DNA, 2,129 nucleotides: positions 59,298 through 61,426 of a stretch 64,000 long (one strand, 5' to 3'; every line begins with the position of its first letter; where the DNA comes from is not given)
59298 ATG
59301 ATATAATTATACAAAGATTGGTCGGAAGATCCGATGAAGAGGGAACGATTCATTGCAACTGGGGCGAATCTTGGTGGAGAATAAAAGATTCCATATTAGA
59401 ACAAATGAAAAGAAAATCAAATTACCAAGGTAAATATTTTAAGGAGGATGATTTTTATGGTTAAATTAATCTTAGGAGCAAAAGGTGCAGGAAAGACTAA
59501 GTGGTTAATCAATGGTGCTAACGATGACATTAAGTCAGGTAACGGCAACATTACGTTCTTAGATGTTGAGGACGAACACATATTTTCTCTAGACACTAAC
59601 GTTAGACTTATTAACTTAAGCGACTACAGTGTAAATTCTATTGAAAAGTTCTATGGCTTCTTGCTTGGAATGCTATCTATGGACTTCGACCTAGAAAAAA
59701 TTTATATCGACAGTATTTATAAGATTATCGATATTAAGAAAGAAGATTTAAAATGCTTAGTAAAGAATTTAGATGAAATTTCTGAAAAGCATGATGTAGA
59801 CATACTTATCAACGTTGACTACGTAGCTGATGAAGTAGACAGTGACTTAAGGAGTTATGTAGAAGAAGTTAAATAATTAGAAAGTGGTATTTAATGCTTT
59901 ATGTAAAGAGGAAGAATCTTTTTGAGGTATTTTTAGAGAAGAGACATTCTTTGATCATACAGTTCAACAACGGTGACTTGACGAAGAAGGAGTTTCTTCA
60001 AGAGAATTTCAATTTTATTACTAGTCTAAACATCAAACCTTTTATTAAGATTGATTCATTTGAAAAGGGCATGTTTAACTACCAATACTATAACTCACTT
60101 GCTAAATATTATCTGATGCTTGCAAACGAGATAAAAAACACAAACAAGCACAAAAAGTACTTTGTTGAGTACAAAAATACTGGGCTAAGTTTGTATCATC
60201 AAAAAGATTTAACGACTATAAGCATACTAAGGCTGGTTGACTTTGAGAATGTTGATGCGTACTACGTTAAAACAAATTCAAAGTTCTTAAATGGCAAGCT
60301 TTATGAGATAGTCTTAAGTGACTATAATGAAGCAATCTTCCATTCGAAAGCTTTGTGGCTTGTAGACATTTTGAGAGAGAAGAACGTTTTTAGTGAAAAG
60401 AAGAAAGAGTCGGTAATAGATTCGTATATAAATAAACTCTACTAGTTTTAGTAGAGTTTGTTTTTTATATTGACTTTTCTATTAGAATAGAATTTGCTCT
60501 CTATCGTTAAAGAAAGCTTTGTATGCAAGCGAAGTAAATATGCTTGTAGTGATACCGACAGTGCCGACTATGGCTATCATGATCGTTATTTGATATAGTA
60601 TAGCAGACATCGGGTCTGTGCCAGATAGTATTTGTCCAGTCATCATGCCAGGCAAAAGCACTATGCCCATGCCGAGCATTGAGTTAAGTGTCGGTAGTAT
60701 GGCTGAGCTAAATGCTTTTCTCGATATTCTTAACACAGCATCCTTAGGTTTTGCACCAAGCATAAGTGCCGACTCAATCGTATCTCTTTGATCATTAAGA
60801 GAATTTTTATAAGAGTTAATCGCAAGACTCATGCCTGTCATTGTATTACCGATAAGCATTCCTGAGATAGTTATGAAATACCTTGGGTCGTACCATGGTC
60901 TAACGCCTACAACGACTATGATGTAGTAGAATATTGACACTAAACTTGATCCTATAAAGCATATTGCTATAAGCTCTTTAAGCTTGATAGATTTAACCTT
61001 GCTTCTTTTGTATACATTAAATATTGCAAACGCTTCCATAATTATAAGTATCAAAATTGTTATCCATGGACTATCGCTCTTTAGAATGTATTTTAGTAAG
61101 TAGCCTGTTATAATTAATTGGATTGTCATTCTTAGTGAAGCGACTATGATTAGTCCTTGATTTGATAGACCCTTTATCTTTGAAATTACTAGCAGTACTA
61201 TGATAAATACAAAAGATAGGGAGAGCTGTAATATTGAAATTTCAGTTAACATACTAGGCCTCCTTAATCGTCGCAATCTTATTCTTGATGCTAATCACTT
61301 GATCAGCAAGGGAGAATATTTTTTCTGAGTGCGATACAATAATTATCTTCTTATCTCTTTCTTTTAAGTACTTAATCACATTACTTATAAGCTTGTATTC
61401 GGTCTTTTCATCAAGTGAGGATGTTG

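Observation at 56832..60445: Five-gene operon of a long RelA/SpoT-synthetase-domain protein, a metal-rich DUF1292 protein, a TIGR01212 radical SAM enzyme, a small P-loop protein and a hypothetical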

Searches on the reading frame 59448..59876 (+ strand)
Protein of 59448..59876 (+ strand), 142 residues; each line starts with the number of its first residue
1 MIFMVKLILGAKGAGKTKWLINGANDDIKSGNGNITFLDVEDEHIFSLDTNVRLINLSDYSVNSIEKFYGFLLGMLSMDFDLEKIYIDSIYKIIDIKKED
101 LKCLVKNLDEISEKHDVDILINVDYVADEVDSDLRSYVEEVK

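Call 3: search_protein_families(library=pfam, proteins=[window:59448-59876:+], max_evalue=0.1)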
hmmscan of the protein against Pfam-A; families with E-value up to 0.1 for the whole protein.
window:59448-59876:+ (142 aa): 3 families
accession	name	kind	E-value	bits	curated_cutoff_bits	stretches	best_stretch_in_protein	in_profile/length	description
PF13173.12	AAA_14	-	0.0045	17.4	27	1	5-52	4-49/129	AAA domain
PF01637.24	ATPase_2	-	0.047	13.9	33.2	1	5-104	22-97/225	ATPase domain predominantly from Archaea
PF19024.5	DUF5750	-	0.059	14.4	27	0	82-125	13-54/91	Family of unknown function (DUF5750)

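Call 4: search_protein_families(library=ncbifam, proteins=[window:59448-59876:+], max_evalue=0.1)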
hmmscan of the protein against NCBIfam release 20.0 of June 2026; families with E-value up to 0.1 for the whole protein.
window:59448-59876:+ (142 aa): 1 family
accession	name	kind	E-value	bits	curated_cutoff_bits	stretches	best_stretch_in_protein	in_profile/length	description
NF041368.1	Fbpase2_Halo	equivalog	0.017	14.1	500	1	100-134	68-103/333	class II fructose-bisphosphate aldolase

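Call 31: search_protein_families(library=padloc, proteins=[window:59448-59876:+], max_evalue=0.01)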
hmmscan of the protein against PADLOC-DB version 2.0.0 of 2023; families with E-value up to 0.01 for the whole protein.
window:59448-59876:+ (142 aa): 0 families

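Call 32: search_solved_structures(query=window:59448-59876:+, max_evalue=10, show_alignments=2)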
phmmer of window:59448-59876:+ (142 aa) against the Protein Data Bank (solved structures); distinct sequences matched with E-value up to 10: 5.
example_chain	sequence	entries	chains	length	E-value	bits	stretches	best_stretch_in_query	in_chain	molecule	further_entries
8ye9_B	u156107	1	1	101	0.11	16.1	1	56-115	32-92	A25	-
1g9r_A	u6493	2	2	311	0.13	15.9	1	27-82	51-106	GLYCOSYL TRANSFERASE | GALACTOSYL TRANSFERASE LGTC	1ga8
1ss9_A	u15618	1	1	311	0.14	15.8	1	27-82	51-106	alpha-1,4-galactosyl transferase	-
9nze_A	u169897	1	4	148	0.37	14.4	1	82-137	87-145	De novo designed protein, EPIC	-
9nzg_A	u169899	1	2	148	0.4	14.3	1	82-137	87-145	De novo designed protein, EPIC Q51N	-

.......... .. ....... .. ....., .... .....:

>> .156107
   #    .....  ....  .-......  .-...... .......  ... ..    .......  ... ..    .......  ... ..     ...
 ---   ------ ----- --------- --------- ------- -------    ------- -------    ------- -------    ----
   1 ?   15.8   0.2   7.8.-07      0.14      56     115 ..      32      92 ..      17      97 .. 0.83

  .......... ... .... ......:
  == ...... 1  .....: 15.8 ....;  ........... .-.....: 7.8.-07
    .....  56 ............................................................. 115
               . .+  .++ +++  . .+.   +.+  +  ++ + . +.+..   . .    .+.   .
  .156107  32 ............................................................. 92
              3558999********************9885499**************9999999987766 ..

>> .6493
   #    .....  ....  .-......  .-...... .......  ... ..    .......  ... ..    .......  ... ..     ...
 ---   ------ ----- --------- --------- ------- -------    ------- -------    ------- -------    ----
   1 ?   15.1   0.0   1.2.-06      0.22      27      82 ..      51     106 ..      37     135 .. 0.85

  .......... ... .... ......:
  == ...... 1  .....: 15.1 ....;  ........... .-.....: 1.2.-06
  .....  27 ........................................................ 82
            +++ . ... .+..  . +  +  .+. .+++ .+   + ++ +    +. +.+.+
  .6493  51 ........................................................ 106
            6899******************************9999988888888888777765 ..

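Call 58: find_homologous_proteins(query=window:59448-59876:+, max_evalue=0.001)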
Query window:59448-59876:+ (142 aa): 612 proteins with E <= 0.001 among 642 candidates; the best 120 are listed.
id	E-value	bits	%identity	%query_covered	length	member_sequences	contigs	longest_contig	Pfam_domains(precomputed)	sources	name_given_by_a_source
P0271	5.0e-83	294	100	100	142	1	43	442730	-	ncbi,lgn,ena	-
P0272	6.5e-83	294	99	100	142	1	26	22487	-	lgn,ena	-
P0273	7.4e-83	294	99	100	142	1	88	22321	-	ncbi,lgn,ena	-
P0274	8.9e-83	293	99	100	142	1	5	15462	-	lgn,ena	-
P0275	9.6e-83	293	99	100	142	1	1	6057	-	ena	-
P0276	9.7e-83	293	99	100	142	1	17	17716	-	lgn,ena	-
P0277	1.0e-82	293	99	100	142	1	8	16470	-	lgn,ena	-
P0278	1.1e-82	293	99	100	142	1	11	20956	-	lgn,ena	-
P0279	1.3e-82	293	99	100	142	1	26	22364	-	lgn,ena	-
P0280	1.4e-82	293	99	100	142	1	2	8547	-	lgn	-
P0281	1.4e-82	293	99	100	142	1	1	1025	-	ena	-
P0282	1.5e-82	293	99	100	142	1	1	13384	-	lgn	-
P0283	1.6e-82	292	99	100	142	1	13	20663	-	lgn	-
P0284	1.7e-82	292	99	100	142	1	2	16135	-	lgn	-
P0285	1.9e-82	292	99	100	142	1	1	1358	-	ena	-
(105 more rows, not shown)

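Call 77: find_related_loci(query=A3, collection=metagenome_contigs, flank=10000)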
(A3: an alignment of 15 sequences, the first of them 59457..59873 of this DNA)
Query A3 (139 aa) in metagenome_contigs; peptide patterns used: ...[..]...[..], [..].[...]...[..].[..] (x = any residue, [..] = any of these).
295 stretches matched a pattern; 179 encode a relative of the query (tblastn E <= 1e-3); the best 80 are kept; 80 distinct loci.
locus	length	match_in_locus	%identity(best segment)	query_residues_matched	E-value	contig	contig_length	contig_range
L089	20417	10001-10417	99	1-139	7e-86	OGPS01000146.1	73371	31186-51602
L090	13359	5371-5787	99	1-139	9e-86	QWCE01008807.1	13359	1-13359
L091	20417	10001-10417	99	1-139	9e-86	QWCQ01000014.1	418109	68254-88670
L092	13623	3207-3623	95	1-139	3e-83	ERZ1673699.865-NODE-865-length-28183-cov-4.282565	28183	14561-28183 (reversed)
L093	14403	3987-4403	94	1-139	2e-82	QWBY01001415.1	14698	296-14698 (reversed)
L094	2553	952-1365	62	1-138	9e-54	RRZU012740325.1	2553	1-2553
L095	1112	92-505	58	1-138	3e-55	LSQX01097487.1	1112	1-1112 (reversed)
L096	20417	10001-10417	60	1-139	9e-52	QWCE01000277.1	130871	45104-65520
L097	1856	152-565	58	1-138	2e-52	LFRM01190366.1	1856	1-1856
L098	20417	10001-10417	60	1-139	1e-49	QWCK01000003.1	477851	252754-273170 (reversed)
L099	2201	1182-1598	57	1-139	5e-50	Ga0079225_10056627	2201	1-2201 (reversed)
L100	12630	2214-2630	58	1-139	1e-49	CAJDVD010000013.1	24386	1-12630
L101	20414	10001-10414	56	1-138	3e-49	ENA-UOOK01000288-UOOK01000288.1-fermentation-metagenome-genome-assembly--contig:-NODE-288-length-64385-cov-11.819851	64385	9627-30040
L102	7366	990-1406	58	1-139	2e-49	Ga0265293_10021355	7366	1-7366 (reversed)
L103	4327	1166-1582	57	1-139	6e-49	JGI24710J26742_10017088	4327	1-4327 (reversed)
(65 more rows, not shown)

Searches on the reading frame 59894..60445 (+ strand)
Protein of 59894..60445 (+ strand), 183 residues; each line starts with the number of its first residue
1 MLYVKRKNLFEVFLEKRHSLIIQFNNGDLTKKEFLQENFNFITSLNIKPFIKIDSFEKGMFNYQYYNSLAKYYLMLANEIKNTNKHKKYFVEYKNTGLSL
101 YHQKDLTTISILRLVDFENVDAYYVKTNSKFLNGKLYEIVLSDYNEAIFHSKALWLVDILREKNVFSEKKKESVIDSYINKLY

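Call 3: search_protein_families(library=pfam, proteins=[window:59894-60445:+], max_evalue=0.1)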
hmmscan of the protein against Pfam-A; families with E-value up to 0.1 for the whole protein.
window:59894-60445:+ (183 aa): 1 family
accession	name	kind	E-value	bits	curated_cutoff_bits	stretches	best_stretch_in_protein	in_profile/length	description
PF20353.3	DUF6648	-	1.6e-68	230.6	27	1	4-183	3-182/182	Family of unknown function (DUF6648)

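Call 4: search_protein_families(library=ncbifam, proteins=[window:59894-60445:+], max_evalue=0.1)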
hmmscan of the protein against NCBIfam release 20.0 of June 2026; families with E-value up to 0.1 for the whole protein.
window:59894-60445:+ (183 aa): 0 families

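Call 31: search_protein_families(library=padloc, proteins=[window:59894-60445:+], max_evalue=0.01)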
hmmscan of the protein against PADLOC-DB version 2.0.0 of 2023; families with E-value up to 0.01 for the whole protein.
window:59894-60445:+ (183 aa): 0 families

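Call 81: search_solved_structures(query=window:59894-60442:+, max_evalue=10)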
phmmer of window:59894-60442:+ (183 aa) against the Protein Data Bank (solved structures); distinct sequences matched with E-value up to 10: 2.
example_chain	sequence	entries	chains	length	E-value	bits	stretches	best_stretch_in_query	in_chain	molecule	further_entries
4qoa_A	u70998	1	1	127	0.19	14.8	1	121-157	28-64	Putative periplasmic protein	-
8hku_L15E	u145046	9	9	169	1.3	12.1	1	116-167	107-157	50S ribosomal protein L15e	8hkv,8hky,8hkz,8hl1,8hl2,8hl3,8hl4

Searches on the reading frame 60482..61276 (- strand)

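Call 3: search_protein_families(library=pfam, proteins=[window:60482-61276:-], max_evalue=0.1)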
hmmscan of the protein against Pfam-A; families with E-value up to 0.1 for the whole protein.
window:60482-61276:- (264 aa): 1 family
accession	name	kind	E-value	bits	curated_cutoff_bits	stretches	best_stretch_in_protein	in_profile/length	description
PF03649.18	UPF0014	-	7.8e-80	268.1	22.6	1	16-256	2-242/242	Uncharacterised protein family (UPF0014)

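Call 4: search_protein_families(library=ncbifam, proteins=[window:60482-61276:-], max_evalue=0.1)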
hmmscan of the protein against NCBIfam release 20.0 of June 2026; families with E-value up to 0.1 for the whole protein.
window:60482-61276:- (264 aa): 1 family
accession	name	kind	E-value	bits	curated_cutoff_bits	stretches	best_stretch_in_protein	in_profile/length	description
TIGR00245.2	TIGR00245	equivalog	5.6e-45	153.9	410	1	13-262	6-251/251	iron efflux ABC transporter permease subunit FetB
